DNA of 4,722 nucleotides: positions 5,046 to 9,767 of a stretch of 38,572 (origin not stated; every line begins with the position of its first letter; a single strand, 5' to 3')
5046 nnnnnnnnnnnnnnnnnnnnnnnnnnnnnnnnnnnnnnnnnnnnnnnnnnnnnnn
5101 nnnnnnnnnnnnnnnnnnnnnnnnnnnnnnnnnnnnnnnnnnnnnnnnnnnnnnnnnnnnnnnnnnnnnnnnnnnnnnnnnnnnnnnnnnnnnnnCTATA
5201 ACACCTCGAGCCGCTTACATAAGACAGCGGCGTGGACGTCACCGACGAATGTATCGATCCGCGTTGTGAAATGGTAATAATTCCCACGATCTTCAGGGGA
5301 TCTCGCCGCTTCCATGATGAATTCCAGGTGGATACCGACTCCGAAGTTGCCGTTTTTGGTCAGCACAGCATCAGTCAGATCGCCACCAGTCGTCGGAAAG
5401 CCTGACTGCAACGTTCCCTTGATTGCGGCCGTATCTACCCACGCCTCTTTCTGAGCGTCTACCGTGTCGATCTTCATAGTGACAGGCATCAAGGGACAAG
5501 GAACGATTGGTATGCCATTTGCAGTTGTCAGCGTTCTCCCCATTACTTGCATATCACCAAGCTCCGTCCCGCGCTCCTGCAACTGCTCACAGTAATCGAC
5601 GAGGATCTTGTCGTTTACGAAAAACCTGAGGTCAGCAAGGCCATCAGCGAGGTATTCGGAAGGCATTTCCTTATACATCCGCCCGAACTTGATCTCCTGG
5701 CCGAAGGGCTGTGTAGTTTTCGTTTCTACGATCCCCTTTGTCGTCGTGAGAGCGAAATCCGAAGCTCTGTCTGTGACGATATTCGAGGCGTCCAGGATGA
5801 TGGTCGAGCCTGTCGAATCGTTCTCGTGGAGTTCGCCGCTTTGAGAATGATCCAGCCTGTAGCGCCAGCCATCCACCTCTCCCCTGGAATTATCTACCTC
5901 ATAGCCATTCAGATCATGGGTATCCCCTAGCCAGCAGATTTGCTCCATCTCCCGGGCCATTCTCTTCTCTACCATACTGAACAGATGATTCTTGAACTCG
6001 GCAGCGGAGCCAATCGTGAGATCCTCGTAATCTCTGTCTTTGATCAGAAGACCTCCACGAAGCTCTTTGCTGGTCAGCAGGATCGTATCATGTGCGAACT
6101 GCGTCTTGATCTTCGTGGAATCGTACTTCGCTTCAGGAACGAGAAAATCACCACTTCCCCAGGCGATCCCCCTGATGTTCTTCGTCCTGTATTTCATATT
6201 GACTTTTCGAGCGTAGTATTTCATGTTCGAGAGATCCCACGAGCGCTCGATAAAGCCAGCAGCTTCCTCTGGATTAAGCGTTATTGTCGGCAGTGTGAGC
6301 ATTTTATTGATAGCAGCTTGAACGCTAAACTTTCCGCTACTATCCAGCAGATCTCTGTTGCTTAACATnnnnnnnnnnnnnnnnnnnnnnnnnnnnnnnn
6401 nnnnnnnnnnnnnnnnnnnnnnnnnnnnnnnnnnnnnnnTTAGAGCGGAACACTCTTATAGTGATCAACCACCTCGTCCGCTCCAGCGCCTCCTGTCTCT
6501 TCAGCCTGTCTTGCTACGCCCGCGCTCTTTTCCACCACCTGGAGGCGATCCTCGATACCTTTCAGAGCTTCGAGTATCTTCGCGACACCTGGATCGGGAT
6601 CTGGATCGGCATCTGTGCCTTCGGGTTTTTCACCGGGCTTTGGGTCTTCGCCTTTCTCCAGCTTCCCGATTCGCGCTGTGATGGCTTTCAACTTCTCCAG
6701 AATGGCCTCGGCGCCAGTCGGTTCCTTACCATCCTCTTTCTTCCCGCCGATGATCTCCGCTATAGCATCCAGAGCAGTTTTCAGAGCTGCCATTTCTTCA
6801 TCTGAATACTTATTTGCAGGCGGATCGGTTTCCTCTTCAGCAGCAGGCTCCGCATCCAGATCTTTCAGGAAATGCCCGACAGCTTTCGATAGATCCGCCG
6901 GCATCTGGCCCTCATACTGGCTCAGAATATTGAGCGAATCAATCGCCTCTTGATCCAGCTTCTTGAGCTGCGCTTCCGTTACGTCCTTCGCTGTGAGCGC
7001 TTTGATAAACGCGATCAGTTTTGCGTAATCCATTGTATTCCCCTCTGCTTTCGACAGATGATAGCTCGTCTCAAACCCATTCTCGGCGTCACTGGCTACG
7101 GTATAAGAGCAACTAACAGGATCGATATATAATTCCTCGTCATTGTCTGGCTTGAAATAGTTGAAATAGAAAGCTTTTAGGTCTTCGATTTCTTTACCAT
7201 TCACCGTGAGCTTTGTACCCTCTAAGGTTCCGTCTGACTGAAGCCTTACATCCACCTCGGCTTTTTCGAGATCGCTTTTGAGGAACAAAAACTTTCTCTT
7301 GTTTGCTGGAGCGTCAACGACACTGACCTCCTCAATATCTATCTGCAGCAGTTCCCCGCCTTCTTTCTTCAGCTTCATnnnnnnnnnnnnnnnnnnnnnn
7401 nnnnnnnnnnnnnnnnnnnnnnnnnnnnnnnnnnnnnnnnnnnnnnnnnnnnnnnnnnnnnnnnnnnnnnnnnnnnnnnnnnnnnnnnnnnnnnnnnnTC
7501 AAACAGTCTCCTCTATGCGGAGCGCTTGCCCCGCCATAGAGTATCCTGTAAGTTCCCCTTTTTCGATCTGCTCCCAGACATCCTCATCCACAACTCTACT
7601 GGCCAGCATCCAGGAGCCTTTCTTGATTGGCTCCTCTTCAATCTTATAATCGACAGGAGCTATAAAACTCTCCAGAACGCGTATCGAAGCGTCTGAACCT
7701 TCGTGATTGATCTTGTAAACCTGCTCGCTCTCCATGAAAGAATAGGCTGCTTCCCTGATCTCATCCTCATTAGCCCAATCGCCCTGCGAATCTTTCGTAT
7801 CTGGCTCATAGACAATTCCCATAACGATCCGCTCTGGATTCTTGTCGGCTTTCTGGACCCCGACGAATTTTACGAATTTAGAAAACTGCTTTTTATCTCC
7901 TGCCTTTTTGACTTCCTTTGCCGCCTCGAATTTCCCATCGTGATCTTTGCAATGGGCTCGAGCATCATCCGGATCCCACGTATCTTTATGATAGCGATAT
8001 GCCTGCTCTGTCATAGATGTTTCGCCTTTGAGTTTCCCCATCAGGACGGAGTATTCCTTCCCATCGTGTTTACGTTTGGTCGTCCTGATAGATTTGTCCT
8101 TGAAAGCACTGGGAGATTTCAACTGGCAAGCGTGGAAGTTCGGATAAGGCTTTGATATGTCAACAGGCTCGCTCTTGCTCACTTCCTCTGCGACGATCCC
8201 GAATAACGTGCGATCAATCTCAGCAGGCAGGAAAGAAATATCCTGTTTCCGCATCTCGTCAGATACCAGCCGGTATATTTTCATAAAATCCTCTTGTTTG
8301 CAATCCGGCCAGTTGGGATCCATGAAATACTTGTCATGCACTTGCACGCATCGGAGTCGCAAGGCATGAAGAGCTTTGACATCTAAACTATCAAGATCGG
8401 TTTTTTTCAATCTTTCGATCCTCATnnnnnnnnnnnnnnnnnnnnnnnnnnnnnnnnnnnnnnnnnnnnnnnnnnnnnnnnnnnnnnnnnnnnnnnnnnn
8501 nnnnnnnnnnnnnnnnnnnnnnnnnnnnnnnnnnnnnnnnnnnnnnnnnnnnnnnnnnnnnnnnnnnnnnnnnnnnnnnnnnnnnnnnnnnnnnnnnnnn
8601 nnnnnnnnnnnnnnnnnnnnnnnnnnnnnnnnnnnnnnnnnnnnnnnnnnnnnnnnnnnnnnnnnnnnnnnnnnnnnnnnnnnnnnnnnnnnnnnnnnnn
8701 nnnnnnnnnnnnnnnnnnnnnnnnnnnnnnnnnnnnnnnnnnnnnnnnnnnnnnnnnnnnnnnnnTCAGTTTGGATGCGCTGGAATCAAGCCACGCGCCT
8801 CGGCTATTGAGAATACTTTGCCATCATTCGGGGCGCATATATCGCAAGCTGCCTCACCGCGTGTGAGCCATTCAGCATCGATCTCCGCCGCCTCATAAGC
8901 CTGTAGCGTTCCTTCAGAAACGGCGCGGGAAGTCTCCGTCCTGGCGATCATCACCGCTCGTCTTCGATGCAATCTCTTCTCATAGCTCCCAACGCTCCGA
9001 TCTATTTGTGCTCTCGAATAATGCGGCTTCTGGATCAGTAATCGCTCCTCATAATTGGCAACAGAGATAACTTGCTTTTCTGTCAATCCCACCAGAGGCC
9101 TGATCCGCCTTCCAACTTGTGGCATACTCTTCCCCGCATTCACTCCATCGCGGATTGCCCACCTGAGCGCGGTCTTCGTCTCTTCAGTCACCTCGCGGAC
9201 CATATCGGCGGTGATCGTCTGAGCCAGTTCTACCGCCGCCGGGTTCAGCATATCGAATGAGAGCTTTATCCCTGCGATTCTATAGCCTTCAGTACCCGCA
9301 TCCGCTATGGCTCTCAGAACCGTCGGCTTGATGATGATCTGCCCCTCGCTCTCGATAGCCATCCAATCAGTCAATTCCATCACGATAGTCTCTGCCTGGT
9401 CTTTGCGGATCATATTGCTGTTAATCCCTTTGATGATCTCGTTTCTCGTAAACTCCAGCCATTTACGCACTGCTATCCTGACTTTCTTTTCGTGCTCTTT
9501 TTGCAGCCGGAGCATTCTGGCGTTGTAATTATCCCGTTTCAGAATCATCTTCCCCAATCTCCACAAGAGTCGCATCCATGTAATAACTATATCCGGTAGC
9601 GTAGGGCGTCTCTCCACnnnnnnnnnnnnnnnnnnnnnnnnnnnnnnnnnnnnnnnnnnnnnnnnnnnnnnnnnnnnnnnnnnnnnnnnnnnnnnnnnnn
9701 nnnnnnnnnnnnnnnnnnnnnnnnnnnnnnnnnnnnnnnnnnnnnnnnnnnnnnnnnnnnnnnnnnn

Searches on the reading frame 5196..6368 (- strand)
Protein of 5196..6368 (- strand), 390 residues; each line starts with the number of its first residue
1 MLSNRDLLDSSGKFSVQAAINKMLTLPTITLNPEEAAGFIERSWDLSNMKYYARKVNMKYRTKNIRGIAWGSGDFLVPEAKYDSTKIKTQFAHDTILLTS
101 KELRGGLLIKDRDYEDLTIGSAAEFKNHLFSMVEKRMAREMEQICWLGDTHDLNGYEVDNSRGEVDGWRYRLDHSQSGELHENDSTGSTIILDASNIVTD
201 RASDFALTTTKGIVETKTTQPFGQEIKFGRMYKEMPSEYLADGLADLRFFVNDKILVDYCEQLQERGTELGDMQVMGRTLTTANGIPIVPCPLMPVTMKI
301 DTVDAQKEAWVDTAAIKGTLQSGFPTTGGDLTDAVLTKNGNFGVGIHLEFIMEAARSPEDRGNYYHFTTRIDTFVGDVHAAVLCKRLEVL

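Call 30: search_protein_families(library=phrogs, proteins=[window:5196-6368:-], max_evalue=0.001)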
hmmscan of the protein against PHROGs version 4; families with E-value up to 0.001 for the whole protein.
window:5196-6368:- (390 aa): 1 family
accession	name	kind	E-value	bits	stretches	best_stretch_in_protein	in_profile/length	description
phrog_1623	-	head and packaging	6.6e-34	118.6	1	27-387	21-303/305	virion structural protein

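Call 81: search_protein_families(library=pfam, proteins=[window:5196-6368:-], max_evalue=0.01)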
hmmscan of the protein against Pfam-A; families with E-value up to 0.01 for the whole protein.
window:5196-6368:- (390 aa): 0 families

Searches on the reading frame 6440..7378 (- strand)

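Call 30: search_protein_families(library=phrogs, proteins=[window:6440-7378:-], max_evalue=0.001)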
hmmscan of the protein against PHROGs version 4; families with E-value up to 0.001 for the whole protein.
window:6440-7378:- (312 aa): 1 family
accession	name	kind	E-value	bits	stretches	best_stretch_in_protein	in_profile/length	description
phrog_3017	-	head and packaging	1.4e-11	45.2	1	134-307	226-396/402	head maturation protease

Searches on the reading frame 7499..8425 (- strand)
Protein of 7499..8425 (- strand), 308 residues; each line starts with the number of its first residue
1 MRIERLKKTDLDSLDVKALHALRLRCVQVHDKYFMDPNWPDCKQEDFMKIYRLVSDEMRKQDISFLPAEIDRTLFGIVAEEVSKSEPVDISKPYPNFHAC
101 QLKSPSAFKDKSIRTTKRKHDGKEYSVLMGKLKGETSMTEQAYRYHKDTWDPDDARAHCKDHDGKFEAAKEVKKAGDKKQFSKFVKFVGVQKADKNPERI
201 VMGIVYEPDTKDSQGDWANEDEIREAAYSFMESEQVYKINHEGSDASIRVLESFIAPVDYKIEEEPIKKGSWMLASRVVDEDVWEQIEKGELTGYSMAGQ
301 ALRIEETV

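Call 30: search_protein_families(library=phrogs, proteins=[window:7499-8425:-], max_evalue=0.001)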
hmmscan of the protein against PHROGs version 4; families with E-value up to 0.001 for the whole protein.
window:7499-8425:- (308 aa): 9 families
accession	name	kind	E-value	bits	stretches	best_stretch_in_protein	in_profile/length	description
phrog_3017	-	head and packaging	9.4e-42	144.6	1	182-305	34-156/402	head maturation protease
phrog_1530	-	other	1e-29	105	1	168-307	218-355/379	DNA methyltransferase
phrog_13242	-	unknown function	4.2e-27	96.2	1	188-306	308-428/450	-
phrog_15223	-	other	1.6e-19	71.6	1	188-298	4-111/199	protease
phrog_19260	-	unknown function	1e-18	68.7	1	178-301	29-150/253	-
phrog_34096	-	head and packaging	1.4e-17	64.6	1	175-298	116-232/412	head maturation protease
phrog_26743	-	unknown function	2.7e-07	31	1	171-298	3-130/465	-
phrog_33677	-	head and packaging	8.2e-07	29.4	1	203-304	161-267/564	head maturation protease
phrog_14859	-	DNA, RNA and nucleotide metabolism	6.7e-05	23.1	1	196-305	245-363/373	RNA ligase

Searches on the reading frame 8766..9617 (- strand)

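Call 30: search_protein_families(library=phrogs, proteins=[window:8766-9617:-], max_evalue=0.001)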
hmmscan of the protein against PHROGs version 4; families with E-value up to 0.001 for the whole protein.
window:8766-9617:- (283 aa): 17 families
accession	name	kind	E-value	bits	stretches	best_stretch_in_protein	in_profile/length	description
phrog_3517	-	head and packaging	2e-24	87.6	1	36-269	13-292/371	head morphogenesis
phrog_2468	-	head and packaging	6.5e-17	62.9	1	32-255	29-221/303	head morphogenesis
phrog_595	-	head and packaging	3.5e-13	50.7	1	202-283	219-289/513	head maturation protease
phrog_6577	-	unknown function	1.1e-12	48.1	1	121-283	89-221/1066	-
phrog_115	-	head and packaging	9.9e-11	42.5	1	145-283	204-309/665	minor head protein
phrog_2662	-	head and packaging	5.8e-10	39.4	1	197-271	600-677/717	portal protein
phrog_4728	-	head and packaging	8.9e-08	32.3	1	218-283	217-291/591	head morphogenesis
phrog_28652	-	unknown function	2.5e-07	30.9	1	45-273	33-277/497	-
phrog_16493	-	head and packaging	3e-07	30.5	1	84-243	60-224/535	head maturation protease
phrog_2841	-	head and packaging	3.6e-07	30.6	1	217-283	227-298/525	minor head protein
phrog_4611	-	head and packaging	2.6e-06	27.1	0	222-273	192-243/710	minor head protein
phrog_16619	-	head and packaging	1.2e-05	24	1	193-282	178-264/1440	minor head protein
phrog_7625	-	head and packaging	1.7e-05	24.9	0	138-270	122-219/504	head morphogenesis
phrog_1657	-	head and packaging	0.00024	21.5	1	145-283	161-290/337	head morphogenesis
phrog_24918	-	head and packaging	0.00083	19.9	0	205-270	148-209/250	head morphogenesis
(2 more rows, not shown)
